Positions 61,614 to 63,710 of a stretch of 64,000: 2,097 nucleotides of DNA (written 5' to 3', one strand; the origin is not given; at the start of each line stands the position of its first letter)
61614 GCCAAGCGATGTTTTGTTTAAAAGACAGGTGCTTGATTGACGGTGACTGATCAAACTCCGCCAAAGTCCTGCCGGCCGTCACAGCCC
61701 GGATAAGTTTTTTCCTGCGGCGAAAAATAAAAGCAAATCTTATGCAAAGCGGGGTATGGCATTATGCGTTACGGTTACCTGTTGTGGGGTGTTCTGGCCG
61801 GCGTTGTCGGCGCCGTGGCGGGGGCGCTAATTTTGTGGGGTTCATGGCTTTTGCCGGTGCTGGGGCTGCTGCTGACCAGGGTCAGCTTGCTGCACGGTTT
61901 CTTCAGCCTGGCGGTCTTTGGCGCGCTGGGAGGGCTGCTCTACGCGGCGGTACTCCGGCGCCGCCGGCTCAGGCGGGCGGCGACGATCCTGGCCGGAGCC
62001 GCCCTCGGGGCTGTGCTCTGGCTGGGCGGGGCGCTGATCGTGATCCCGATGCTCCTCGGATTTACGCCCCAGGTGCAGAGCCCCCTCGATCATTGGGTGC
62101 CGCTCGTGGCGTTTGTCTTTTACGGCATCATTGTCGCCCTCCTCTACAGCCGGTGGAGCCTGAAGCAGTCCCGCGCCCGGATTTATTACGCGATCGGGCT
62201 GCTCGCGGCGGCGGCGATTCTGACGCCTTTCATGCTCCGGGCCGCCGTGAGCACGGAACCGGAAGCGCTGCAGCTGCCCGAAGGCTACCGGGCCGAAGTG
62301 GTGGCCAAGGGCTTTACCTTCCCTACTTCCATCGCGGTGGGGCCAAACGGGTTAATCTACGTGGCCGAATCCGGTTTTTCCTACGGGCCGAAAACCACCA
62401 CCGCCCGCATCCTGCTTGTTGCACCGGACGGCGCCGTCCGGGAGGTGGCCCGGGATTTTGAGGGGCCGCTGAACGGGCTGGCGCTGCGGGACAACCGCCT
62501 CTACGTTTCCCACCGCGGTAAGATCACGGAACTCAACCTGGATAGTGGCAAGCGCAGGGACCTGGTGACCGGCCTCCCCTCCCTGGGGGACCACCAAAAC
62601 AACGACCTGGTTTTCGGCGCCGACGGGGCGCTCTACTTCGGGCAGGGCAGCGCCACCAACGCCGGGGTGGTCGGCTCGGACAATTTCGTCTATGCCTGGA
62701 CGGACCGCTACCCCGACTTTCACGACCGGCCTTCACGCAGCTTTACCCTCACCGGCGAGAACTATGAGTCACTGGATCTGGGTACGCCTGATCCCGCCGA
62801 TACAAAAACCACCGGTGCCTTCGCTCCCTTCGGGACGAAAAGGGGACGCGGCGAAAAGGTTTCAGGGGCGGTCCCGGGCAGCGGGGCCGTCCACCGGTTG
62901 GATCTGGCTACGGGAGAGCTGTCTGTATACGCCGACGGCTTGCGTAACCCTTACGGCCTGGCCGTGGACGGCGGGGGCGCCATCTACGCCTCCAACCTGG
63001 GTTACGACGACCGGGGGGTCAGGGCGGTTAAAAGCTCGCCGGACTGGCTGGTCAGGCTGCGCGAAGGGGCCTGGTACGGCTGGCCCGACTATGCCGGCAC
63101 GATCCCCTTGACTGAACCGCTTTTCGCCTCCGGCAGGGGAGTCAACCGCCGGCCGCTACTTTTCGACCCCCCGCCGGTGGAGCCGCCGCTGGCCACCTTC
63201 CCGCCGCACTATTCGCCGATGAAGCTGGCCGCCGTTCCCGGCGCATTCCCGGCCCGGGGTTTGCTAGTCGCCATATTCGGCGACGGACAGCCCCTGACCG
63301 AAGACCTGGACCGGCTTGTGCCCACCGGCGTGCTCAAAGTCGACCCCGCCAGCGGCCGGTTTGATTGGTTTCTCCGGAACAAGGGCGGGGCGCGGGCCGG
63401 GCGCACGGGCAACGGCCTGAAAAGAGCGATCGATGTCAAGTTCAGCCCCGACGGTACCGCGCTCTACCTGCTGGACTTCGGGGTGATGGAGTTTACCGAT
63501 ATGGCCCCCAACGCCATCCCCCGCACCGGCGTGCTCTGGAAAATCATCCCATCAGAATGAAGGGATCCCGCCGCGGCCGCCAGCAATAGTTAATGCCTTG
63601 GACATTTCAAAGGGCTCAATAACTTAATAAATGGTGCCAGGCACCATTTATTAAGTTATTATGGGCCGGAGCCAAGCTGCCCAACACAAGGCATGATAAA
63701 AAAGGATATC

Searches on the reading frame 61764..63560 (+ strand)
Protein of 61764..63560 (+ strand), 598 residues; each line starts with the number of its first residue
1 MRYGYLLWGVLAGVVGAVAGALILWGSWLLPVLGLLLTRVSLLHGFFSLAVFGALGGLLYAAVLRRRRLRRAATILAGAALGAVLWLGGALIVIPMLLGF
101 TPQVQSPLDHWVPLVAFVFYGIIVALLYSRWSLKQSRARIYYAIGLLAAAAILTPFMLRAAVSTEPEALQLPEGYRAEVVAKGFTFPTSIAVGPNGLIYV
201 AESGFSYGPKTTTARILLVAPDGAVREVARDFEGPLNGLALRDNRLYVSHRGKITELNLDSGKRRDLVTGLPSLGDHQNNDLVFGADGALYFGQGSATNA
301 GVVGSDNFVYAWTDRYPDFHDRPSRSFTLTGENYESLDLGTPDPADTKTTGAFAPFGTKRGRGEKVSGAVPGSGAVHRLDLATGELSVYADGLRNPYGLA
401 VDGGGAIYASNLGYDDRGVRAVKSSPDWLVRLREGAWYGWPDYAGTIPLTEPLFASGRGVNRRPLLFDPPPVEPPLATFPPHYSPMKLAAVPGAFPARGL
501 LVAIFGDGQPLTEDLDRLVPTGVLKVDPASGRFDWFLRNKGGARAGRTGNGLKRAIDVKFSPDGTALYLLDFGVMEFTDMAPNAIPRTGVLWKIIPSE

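Call 47: search_protein_families(library=pfam, proteins=[window:61764-63560:+])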
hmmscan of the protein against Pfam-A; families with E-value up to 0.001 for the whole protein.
window:61764-63560:+ (598 aa): 3 families
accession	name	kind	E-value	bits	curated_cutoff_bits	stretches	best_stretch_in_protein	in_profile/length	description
PF01436.27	NHL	-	4.3e-05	23.8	20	0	184-204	1-21/28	NHL repeat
PF07995.17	GSDH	-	5.3e-05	23.1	25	0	386-444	173-223/332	Glucose / Sorbosone dehydrogenase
PF08450.18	SGL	-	0.00022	21.3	26.3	0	219-299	27-108/246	SMP-30/Gluconolactonase/LRE-like region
